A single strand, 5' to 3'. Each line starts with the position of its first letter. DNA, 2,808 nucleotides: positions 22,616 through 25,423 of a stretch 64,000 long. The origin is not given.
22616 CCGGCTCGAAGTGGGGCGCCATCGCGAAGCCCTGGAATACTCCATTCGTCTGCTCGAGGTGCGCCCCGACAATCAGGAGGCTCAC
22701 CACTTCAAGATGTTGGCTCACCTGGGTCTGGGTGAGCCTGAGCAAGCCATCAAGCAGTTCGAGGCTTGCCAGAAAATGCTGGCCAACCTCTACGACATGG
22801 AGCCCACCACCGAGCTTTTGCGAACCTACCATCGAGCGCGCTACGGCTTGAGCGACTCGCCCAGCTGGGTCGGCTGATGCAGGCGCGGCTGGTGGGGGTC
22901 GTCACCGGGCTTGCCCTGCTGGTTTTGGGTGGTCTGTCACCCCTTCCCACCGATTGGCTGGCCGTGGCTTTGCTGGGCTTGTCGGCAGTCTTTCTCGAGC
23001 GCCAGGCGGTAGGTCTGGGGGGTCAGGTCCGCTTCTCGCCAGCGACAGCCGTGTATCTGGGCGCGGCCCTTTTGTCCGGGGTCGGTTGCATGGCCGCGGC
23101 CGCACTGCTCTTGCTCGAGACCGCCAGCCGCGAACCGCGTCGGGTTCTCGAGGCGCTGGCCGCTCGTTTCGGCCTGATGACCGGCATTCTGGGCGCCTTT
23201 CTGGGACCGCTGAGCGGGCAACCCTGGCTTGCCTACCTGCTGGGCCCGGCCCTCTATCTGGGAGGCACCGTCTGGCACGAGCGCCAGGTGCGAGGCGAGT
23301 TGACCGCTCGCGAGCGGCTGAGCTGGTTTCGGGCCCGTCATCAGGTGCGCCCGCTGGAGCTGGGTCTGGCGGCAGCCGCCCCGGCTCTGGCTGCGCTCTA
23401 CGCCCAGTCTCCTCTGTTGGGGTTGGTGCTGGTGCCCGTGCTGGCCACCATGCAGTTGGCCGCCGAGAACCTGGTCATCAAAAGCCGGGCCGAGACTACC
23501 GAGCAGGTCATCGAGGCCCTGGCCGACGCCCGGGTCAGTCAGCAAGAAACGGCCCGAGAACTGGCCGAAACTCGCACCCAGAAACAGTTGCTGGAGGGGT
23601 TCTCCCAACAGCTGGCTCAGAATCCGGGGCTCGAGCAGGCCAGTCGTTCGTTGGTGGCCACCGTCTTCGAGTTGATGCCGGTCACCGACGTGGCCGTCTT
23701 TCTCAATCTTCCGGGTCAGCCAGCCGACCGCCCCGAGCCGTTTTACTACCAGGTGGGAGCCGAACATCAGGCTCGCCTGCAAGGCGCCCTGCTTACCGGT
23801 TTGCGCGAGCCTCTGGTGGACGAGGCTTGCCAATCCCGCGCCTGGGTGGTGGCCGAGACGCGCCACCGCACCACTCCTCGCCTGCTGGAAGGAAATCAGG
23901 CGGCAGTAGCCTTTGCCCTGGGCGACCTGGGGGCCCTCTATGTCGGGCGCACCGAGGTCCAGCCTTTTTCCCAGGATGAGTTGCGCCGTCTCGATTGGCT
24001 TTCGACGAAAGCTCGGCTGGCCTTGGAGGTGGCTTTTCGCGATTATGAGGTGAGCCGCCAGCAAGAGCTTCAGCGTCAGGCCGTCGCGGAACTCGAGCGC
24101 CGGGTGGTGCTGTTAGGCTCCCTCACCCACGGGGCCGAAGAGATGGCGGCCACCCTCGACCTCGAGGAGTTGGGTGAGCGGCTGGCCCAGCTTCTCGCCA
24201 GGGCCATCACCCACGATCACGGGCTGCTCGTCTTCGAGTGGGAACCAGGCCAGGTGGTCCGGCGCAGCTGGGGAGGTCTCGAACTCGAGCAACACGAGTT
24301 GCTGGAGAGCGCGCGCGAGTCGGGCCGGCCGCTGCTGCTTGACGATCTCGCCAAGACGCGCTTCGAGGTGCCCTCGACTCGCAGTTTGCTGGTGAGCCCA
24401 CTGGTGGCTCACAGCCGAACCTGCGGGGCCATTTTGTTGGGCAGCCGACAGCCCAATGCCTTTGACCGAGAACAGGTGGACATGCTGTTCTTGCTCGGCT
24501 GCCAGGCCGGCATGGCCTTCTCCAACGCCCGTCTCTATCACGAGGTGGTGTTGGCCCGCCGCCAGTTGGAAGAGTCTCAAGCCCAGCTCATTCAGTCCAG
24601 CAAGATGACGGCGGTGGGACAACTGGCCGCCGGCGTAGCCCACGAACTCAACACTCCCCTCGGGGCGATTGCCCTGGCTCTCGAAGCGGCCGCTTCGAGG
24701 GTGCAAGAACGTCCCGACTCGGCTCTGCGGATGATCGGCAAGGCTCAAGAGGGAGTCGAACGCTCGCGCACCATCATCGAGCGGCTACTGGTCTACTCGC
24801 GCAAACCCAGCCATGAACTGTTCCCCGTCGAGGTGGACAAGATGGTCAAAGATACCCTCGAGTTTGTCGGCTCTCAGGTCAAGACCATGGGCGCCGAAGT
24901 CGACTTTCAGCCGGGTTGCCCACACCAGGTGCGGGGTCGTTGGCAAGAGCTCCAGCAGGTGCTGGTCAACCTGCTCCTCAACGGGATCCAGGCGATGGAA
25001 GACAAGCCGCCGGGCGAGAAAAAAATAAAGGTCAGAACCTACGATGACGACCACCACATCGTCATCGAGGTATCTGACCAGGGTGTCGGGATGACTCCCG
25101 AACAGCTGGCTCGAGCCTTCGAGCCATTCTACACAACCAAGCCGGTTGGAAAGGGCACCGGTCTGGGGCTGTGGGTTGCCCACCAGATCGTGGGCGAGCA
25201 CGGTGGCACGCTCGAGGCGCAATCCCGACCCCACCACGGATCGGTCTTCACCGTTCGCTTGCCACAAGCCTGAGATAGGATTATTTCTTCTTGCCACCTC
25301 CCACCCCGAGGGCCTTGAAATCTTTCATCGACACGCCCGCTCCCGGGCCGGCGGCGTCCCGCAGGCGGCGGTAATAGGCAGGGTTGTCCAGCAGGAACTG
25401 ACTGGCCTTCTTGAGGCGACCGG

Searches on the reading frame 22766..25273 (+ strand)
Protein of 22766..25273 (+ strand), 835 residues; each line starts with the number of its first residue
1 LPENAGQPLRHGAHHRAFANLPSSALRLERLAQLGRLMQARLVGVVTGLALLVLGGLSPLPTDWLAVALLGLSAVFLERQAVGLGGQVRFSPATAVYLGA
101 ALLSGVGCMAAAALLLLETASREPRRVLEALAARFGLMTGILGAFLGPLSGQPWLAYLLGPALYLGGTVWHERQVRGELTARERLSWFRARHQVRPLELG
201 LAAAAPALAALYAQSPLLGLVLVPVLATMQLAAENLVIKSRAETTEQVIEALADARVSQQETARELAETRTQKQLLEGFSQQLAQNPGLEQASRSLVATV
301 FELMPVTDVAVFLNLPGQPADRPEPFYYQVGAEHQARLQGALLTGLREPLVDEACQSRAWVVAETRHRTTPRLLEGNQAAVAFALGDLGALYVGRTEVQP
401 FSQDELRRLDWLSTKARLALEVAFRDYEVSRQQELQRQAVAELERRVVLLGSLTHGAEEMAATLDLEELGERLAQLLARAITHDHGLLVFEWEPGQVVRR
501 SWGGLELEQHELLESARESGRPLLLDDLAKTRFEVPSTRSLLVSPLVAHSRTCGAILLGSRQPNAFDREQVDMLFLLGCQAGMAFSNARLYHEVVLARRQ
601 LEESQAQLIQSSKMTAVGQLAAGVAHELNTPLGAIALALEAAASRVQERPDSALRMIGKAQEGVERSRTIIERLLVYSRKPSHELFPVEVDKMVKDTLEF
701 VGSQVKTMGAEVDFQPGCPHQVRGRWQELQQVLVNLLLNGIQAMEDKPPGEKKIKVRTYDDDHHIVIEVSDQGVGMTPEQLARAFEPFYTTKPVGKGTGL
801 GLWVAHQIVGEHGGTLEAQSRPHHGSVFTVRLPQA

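Call 51: search_protein_families(library=pfam, proteins=[window:22766-25273:+], max_evalue=0.001)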
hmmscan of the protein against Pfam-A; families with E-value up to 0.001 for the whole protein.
window:22766-25273:+ (835 aa): 7 families
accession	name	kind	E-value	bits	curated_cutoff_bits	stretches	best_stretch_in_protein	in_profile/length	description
PF02518.31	HATPase_c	-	1.1e-25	90.7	26.4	1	727-834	4-109/111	Histidine kinase-, DNA gyrase B-, and HSP90-like ATPase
PF00512.31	HisKA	-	2.5e-10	40.7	26.9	1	617-680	2-63/66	His Kinase A (phospho-acceptor) domain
PF13185.12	GAF_2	-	5.8e-09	36.7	28.6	1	464-585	2-135/136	GAF domain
PF01590.32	GAF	-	1.9e-07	32.1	22.4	1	465-584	1-132/133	GAF domain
PF13492.12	GAF_3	-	8.7e-07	29.8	27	1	536-585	78-127/129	GAF domain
PF14501.12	HATPase_c_5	-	0.00017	21.9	22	1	728-820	5-90/102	GHKL domain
PF13581.12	HATPase_c_2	-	0.00018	22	27.4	1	726-811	29-111/127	Histidine kinase-like ATPase domain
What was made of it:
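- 22766..25273 (+): GAF-HisKA-HATPase sensor kinase, partner of the regulator. The true start is probably downstream of 22877. Pfam (call 51).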
